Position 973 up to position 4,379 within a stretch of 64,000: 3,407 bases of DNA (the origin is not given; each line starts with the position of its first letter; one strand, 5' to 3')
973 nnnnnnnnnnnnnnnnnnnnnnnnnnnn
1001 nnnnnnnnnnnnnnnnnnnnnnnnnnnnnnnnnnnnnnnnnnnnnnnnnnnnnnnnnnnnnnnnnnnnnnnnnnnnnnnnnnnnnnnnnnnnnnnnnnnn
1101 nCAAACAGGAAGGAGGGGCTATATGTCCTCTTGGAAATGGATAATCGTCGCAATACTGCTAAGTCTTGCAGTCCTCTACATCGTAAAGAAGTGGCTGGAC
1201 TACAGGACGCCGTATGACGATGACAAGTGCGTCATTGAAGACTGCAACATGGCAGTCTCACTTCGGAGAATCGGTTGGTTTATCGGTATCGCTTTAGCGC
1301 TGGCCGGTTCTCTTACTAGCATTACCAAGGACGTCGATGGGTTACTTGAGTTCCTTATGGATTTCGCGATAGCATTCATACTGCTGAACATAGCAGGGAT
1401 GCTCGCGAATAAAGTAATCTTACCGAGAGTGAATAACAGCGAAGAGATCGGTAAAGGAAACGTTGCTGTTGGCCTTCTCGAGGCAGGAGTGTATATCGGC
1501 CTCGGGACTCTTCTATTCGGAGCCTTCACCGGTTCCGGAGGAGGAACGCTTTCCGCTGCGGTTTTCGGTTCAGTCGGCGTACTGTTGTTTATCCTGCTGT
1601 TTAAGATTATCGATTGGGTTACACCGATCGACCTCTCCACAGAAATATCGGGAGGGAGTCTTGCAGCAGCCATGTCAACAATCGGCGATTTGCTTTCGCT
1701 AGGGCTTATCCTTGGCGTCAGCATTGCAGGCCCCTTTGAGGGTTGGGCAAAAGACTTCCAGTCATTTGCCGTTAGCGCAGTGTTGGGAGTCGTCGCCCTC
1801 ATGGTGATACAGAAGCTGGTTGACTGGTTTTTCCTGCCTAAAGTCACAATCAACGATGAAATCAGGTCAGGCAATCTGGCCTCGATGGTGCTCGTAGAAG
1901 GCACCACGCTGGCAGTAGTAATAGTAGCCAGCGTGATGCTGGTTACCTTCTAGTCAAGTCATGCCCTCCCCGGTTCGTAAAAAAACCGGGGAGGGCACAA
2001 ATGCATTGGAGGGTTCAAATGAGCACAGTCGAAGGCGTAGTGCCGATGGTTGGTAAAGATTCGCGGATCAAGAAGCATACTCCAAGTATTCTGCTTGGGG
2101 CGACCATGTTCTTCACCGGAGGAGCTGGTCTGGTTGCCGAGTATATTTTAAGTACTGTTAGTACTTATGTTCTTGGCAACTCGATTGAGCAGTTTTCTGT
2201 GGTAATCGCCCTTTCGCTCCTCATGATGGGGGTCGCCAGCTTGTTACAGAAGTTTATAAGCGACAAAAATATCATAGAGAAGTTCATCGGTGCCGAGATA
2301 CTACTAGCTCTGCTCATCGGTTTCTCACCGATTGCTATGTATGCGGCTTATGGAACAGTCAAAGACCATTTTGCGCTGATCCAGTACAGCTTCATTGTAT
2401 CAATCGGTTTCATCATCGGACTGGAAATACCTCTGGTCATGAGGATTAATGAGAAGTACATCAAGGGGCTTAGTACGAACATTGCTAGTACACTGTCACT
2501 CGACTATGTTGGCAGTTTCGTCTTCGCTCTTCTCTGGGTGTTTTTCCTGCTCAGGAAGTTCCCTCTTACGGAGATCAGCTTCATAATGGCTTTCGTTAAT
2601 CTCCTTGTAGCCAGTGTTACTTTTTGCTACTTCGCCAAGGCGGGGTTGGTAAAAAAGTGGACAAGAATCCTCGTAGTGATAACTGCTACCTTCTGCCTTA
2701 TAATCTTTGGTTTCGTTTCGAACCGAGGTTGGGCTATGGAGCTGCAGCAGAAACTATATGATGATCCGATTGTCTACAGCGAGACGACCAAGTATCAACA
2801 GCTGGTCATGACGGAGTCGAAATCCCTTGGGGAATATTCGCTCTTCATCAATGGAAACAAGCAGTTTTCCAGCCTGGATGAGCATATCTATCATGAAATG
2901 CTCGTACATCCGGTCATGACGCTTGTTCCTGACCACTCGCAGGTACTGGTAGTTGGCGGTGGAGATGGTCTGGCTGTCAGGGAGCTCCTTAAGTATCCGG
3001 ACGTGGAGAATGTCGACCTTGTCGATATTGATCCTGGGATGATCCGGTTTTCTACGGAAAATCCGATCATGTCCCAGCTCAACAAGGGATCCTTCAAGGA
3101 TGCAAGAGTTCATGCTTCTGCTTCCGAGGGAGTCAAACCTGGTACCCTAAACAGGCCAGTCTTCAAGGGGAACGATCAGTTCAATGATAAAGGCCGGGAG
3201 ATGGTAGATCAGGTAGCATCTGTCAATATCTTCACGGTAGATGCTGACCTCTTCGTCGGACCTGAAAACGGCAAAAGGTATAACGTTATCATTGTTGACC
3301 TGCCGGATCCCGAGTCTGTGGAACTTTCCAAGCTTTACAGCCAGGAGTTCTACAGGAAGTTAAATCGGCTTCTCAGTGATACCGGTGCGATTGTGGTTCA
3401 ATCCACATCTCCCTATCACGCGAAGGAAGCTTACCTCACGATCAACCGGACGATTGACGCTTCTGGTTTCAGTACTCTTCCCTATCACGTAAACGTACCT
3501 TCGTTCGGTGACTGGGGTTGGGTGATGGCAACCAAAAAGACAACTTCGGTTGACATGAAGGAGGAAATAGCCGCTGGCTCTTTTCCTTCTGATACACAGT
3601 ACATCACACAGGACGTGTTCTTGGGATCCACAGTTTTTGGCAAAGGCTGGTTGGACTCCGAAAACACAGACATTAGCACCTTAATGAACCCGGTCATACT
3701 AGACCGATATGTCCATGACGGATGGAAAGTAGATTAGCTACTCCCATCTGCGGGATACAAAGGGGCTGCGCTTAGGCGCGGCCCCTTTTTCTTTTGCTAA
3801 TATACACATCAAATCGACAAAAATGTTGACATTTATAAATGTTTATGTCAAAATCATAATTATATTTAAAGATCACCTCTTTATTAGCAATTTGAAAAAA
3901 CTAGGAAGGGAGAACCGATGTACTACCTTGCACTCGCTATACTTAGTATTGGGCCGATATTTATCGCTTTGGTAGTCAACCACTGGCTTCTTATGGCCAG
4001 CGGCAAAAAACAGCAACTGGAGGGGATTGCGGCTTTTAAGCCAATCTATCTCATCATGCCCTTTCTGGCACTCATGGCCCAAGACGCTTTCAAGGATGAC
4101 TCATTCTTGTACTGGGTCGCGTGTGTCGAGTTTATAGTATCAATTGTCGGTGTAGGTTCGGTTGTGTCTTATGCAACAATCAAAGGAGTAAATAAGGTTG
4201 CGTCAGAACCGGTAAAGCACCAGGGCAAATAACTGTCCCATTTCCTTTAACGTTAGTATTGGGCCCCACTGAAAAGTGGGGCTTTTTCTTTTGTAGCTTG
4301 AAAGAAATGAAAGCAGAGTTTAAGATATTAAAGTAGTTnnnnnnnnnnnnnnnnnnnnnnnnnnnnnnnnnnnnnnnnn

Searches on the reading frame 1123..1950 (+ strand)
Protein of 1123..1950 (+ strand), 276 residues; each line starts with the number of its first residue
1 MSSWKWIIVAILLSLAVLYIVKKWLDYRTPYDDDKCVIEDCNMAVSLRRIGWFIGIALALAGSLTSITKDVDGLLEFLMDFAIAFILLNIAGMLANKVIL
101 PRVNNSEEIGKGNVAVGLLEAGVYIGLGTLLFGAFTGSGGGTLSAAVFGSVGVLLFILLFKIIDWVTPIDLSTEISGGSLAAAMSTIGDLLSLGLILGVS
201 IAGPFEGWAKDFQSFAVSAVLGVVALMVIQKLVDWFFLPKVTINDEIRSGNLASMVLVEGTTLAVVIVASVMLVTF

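Call 42: search_protein_families(library=pfam, proteins=[window:1123-1950:+], max_evalue=0.001)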
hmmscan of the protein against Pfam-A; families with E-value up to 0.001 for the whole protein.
window:1123-1950:+ (276 aa): 1 family
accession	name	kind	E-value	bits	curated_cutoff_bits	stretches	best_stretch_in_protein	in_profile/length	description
PF03994.20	DUF350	-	2.5e-41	141.3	26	2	7-134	9-132/133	Domain of Unknown Function (DUF350)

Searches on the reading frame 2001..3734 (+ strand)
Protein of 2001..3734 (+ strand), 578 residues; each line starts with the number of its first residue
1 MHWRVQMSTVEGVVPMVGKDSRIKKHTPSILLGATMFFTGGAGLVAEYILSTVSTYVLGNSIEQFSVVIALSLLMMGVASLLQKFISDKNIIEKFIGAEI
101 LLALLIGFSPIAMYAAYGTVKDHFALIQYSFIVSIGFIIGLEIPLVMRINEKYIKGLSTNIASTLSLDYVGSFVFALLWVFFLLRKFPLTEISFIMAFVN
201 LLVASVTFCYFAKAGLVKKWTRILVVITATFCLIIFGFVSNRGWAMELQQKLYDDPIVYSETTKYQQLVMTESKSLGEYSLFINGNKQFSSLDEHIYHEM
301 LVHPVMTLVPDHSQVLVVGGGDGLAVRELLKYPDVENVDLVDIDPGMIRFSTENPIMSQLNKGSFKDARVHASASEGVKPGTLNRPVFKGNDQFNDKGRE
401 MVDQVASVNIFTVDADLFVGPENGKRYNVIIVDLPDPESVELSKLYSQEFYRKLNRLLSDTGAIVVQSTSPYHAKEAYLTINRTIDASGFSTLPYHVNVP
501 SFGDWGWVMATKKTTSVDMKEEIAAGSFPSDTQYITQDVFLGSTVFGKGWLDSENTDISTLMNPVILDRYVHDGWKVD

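Call 42: search_protein_families(library=pfam, proteins=[window:2001-3734:+], max_evalue=0.001)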
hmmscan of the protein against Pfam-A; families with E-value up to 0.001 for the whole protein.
window:2001-3734:+ (578 aa): 1 family
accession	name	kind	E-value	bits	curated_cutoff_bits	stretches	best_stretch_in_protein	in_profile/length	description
PF01564.23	Spermine_synth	-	2e-34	119.2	22.9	2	294-378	1-82/186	Spermine/spermidine synthase domain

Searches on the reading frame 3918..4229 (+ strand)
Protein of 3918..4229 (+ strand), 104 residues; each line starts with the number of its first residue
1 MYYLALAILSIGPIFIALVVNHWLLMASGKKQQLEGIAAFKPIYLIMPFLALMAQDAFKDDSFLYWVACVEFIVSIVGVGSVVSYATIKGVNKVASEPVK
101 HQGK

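Call 5: search_protein_families(library=pfam, proteins=[window:3918-4229:+], max_evalue=10)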
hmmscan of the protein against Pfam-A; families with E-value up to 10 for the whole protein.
window:3918-4229:+ (104 aa): 2 families
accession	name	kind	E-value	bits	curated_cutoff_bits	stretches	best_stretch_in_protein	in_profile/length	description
PF15200.11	KRTDAP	-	0.22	11.8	27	1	55-75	33-53/77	Keratinocyte differentiation-associated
PF24284.1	DUF7472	-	1.2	9.8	27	1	67-84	16-33/65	Family of unknown function (DUF7472)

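Call 6: search_protein_families(library=ncbifam, proteins=[window:3918-4229:+], max_evalue=10)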
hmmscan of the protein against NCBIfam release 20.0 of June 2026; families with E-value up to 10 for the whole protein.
window:3918-4229:+ (104 aa): 0 families

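Call 24: search_protein_families(library=padloc, proteins=[window:3918-4229:+], max_evalue=1)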
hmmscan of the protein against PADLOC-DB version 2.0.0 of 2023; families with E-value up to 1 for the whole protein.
window:3918-4229:+ (104 aa): 0 families

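Call 25: search_protein_families(library=phrogs, proteins=[window:3918-4229:+], max_evalue=1)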
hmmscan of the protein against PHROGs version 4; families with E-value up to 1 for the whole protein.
window:3918-4229:+ (104 aa): 1 family
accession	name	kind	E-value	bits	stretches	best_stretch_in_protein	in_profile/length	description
phrog_10731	-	unknown function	0.2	12.5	1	7-70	16-75/199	-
